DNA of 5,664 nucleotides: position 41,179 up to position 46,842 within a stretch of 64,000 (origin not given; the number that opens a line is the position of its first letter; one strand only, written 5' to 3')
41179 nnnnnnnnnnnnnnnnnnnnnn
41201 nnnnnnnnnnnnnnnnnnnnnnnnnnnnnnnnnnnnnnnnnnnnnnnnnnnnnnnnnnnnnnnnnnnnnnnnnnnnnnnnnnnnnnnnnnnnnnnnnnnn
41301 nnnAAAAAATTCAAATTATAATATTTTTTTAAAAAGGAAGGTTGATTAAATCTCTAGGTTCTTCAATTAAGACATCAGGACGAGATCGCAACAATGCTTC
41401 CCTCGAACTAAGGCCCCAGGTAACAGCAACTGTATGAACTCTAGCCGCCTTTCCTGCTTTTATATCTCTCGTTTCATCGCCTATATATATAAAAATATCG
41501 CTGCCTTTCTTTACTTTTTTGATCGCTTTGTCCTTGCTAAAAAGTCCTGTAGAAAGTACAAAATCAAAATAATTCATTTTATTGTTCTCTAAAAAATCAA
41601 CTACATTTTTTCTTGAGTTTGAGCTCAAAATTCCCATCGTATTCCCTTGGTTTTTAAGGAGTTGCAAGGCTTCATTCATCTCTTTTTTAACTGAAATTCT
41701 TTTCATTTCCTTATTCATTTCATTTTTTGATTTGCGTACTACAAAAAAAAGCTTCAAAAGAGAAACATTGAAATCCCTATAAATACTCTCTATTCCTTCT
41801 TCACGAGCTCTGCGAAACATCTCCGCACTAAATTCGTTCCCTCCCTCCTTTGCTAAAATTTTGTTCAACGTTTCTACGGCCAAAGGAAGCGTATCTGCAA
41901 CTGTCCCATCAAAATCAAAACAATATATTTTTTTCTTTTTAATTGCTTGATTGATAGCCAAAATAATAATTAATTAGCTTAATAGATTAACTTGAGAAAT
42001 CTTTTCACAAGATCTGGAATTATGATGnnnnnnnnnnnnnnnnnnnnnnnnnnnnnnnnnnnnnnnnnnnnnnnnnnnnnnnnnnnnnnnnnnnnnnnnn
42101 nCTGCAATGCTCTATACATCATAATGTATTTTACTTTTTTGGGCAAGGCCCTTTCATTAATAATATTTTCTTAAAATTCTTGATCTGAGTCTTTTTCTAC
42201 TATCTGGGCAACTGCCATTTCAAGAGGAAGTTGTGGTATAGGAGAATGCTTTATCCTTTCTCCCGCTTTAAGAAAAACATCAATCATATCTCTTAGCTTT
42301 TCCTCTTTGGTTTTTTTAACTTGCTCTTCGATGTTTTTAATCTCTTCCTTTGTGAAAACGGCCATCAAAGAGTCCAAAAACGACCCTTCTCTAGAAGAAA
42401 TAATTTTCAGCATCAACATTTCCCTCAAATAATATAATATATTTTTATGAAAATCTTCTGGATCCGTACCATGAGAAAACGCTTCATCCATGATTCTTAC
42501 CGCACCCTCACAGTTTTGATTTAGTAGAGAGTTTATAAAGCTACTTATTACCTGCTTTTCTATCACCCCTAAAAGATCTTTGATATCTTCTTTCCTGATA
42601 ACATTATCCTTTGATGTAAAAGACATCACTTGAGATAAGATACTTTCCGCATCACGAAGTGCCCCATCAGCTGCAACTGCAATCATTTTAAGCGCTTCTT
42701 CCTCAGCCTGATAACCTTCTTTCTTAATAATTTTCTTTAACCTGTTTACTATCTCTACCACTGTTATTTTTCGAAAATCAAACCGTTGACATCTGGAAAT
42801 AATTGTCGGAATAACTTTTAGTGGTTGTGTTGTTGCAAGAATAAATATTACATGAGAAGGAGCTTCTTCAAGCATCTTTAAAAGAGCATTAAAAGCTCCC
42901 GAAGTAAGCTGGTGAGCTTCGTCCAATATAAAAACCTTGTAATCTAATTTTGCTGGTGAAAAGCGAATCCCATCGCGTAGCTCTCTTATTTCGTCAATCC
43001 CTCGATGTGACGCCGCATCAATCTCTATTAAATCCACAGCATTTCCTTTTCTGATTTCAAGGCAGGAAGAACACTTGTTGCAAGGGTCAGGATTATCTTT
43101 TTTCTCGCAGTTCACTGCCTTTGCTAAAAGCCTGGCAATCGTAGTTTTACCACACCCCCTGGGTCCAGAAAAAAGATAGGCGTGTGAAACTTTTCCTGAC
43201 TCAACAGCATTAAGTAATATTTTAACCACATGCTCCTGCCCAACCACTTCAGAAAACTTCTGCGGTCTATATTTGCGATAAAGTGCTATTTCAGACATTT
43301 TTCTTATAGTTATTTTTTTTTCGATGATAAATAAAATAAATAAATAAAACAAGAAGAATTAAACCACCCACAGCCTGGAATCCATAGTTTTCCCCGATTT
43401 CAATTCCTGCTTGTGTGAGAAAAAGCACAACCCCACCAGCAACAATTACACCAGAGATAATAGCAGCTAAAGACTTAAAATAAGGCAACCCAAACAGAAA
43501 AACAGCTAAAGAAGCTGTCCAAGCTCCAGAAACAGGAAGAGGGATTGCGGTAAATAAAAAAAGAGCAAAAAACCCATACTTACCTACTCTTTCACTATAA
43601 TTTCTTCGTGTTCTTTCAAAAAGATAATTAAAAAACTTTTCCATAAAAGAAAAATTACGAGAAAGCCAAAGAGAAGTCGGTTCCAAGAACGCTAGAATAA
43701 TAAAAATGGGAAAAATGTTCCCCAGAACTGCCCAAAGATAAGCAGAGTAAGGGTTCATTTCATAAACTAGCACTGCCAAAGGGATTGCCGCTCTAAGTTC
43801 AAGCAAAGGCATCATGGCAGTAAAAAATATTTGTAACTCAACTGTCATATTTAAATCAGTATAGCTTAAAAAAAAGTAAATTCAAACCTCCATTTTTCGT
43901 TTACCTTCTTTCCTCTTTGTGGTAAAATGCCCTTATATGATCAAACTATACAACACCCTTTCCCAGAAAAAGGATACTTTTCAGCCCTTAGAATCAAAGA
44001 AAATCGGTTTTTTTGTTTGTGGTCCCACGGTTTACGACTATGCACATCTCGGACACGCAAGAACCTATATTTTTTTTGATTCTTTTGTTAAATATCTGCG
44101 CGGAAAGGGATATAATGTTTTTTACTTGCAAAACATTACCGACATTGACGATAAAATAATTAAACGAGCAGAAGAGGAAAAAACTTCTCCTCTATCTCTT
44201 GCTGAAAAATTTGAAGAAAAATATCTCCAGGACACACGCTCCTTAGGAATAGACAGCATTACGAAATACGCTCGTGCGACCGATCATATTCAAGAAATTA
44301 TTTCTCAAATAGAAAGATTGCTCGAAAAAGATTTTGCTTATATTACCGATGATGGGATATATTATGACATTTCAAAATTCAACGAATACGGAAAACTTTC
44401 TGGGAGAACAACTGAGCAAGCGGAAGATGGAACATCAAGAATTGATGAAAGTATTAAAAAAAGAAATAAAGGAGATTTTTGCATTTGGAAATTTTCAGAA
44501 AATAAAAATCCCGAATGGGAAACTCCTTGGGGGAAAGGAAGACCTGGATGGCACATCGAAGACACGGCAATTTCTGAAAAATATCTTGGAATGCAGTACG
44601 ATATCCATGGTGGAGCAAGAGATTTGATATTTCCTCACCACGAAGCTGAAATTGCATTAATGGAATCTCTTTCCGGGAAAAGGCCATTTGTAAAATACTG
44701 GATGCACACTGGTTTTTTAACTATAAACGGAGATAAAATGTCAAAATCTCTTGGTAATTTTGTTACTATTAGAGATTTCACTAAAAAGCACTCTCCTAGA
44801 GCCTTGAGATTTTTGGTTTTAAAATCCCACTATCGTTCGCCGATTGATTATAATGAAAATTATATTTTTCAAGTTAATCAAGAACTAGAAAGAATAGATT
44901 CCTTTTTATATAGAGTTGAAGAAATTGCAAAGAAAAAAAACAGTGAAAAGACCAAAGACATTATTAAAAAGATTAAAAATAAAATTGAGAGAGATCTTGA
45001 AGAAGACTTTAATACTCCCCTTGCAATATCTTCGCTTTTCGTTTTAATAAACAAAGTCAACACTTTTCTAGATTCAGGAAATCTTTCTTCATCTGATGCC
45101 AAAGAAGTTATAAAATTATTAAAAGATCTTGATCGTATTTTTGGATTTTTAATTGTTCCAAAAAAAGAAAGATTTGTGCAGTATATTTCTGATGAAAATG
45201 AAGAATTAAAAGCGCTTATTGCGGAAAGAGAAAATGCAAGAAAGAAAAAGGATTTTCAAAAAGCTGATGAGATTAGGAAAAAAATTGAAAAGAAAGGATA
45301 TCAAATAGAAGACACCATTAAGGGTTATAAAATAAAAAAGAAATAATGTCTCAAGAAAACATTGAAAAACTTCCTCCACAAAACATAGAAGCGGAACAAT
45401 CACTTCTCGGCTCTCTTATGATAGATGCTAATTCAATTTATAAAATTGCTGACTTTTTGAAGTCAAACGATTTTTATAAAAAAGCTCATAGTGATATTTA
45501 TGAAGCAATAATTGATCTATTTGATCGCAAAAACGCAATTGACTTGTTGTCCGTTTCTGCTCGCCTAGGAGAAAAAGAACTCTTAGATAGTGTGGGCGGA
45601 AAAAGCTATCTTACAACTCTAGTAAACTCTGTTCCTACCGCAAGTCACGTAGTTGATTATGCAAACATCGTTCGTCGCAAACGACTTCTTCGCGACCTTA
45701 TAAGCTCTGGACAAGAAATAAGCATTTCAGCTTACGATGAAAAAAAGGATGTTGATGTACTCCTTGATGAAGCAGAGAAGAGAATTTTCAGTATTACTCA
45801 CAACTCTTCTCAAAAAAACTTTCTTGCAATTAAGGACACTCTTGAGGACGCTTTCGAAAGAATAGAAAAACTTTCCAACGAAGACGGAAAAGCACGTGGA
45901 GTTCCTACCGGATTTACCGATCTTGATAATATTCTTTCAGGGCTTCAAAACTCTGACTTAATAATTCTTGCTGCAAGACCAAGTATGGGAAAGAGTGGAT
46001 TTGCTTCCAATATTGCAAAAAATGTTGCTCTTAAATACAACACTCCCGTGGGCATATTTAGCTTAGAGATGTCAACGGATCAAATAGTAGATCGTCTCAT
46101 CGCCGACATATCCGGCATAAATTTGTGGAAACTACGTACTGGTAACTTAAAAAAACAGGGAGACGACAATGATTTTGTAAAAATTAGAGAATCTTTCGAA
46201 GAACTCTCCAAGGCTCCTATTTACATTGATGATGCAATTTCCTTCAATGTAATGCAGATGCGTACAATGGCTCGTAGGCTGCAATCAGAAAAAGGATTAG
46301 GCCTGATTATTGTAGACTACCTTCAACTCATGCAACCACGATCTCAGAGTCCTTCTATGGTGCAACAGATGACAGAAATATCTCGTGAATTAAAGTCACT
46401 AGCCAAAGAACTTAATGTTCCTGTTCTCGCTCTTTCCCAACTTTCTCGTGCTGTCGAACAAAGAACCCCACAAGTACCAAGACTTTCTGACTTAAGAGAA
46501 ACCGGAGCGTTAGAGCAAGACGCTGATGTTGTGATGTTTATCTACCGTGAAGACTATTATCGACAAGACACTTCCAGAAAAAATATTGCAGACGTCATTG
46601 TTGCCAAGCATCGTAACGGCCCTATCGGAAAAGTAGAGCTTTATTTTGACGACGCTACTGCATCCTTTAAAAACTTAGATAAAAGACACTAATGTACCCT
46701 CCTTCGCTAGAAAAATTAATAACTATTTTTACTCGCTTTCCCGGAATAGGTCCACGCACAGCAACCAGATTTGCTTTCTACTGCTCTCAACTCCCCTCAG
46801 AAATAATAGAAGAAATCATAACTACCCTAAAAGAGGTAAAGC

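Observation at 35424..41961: Five-gene alpha-glucan cluster pairing a eukaryote-type GT3 glycogen synthase with a second GT4/5-like synthase, GH57, GDE and a HAD phosphatase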

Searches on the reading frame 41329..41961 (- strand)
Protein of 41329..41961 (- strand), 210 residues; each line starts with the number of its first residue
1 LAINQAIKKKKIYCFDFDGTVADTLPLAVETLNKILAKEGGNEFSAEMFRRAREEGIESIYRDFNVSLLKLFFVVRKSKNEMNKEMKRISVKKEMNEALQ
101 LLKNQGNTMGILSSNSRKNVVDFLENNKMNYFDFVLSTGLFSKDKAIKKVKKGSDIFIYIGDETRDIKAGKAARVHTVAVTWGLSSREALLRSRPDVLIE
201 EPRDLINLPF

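Call 3: search_protein_families(library=pfam, proteins=[window:41329-41961:-], max_evalue=0.01)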
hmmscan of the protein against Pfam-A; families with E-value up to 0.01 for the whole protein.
window:41329-41961:- (210 aa): 5 families
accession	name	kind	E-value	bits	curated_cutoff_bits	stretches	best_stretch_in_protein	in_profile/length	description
PF13419.12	HAD_2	-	1.8e-30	106.8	23.8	1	15-180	3-178/178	Haloacid dehalogenase-like hydrolase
PF00702.32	Hydrolase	-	8.2e-14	52.9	26.4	1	11-173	2-190/191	haloacid dehalogenase-like hydrolase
PF12710.13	HAD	-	4.1e-07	31.1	27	1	15-156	3-143/189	haloacid dehalogenase-like hydrolase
PF13242.12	Hydrolase_like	-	5.1e-05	23.5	22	1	148-200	15-70/75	HAD-hyrolase-like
PF06888.18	Put_Phosphatase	-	0.0013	18.6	27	0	13-117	3-100/234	Putative Phosphatase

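Call 4: search_protein_families(library=ncbifam, proteins=[window:41329-41961:-], max_evalue=0.01)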
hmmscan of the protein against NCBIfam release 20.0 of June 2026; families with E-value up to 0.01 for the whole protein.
window:41329-41961:- (210 aa): 25 families
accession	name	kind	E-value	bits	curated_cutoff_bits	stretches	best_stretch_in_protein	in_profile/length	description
NF009699.0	PRK13225.1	equivalog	3.5e-22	79.2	368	1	12-206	64-264/273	phosphoglycolate phosphatase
NF009804.0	PRK13288.1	equivalog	2.6e-19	69.5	218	1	14-208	7-209/215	pyrophosphatase PpaX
NF009695.0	PRK13222.1-2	equivalog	2.9e-15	56.4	225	1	7-206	3-219/226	phosphoglycolate phosphatase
TIGR01449.2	PGP_bact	equivalog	5.3e-11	42.5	180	1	14-206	2-210/213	phosphoglycolate phosphatase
NF009700.0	PRK13226.1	equivalog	1.9e-10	40.9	342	1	155-207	169-222/229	phosphoglycolate phosphatase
TIGR01454.1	AHBA_synth_RP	hypoth_equivalog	6e-10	39.1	246.65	1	15-208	3-202/205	AHBA synthesis associated protein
NF009698.0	PRK13223.1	equivalog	7.6e-10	38.4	466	1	10-206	13-226/272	phosphoglycolate phosphatase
NF009697.0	PRK13222.1-4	equivalog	1.6e-08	34.2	327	1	155-207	168-220/232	phosphoglycolate phosphatase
NF009694.0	PRK13222.1-1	equivalog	1.2e-07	31.3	415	1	95-206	116-236/252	phosphoglycolate phosphatase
TIGR01491.1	HAD-SF-IB-PSPlk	hypoth_equivalog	1.7e-07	31.1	151.9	1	11-116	5-106/201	phosphoserine phosphatase-like hydrolase, archaeal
TIGR02253.1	CTE7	subfamily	5.7e-07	29.5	169.75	1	14-206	6-221/221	TIGR02253 family HAD-type hydrolase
NF009696.0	PRK13222.1-3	equivalog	2.2e-06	27.5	359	1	151-207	157-214/223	N-acetylmuramic acid 6-phosphate phosphatase MupP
TIGR01681.1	HAD-SF-IIIC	subfamily_domain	7.3e-06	26.8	35.75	1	76-157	19-100/132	HAD-IIIC family phosphatase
NF053653.1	InDiPhoBT2121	equivalog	8e-06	25.6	245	1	12-206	3-212/216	inorganic diphosphatase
TIGR01489.1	DKMTPPase-SF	subfamily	1.2e-05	25.5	81.55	1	14-128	5-110/188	MtnX-like HAD-IB family phosphatase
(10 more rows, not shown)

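Call 76: search_solved_structures(query=window:41329-41961:-, max_evalue=0.000001)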
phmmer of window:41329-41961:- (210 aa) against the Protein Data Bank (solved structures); distinct sequences matched with E-value up to 0.000001: 3.
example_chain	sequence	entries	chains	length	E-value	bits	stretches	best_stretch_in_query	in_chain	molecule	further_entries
3d6j_A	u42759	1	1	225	9.5e-09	38.2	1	9-209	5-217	Putative haloacid dehalogenase-like hydrolase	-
2nyv_A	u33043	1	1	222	2.3e-07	33.7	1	11-208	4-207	Phosphoglycolate phosphatase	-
2yy6_A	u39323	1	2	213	2.4e-07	33.7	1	11-208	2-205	phosphoglycolate phosphatase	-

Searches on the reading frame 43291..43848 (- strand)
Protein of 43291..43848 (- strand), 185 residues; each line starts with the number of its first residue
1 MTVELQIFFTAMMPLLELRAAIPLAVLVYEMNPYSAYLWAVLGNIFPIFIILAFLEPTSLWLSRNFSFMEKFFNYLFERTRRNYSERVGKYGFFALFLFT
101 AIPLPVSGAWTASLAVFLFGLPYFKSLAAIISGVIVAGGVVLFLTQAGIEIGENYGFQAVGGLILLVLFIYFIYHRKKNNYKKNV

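Call 10: search_protein_families(library=pfam, proteins=[window:43291-43848:-], max_evalue=0.00001)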
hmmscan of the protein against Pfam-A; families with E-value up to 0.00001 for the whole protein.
window:43291-43848:- (185 aa): 1 family
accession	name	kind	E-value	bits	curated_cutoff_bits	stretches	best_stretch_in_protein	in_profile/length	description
PF06695.16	Sm_multidrug_ex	-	5.4e-33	114.6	30.7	1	17-138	1-119/121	Putative small multi-drug export protein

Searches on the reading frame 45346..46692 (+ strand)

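Call 10: search_protein_families(library=pfam, proteins=[window:45346-46692:+], max_evalue=0.00001)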
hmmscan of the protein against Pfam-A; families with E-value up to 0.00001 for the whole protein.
window:45346-46692:+ (448 aa): 3 families
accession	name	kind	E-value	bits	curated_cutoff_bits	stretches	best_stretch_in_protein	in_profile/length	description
PF03796.21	DnaB_C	-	2.6e-101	338.7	27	1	185-443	1-255/255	DnaB-like helicase C terminal domain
PF00772.26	DnaB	-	1.8e-34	118.3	23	1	10-110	2-102/103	DnaB-like helicase N terminal domain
PF13481.12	AAA_25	-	2.8e-07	30.8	27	1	185-366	14-190/195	AAA domain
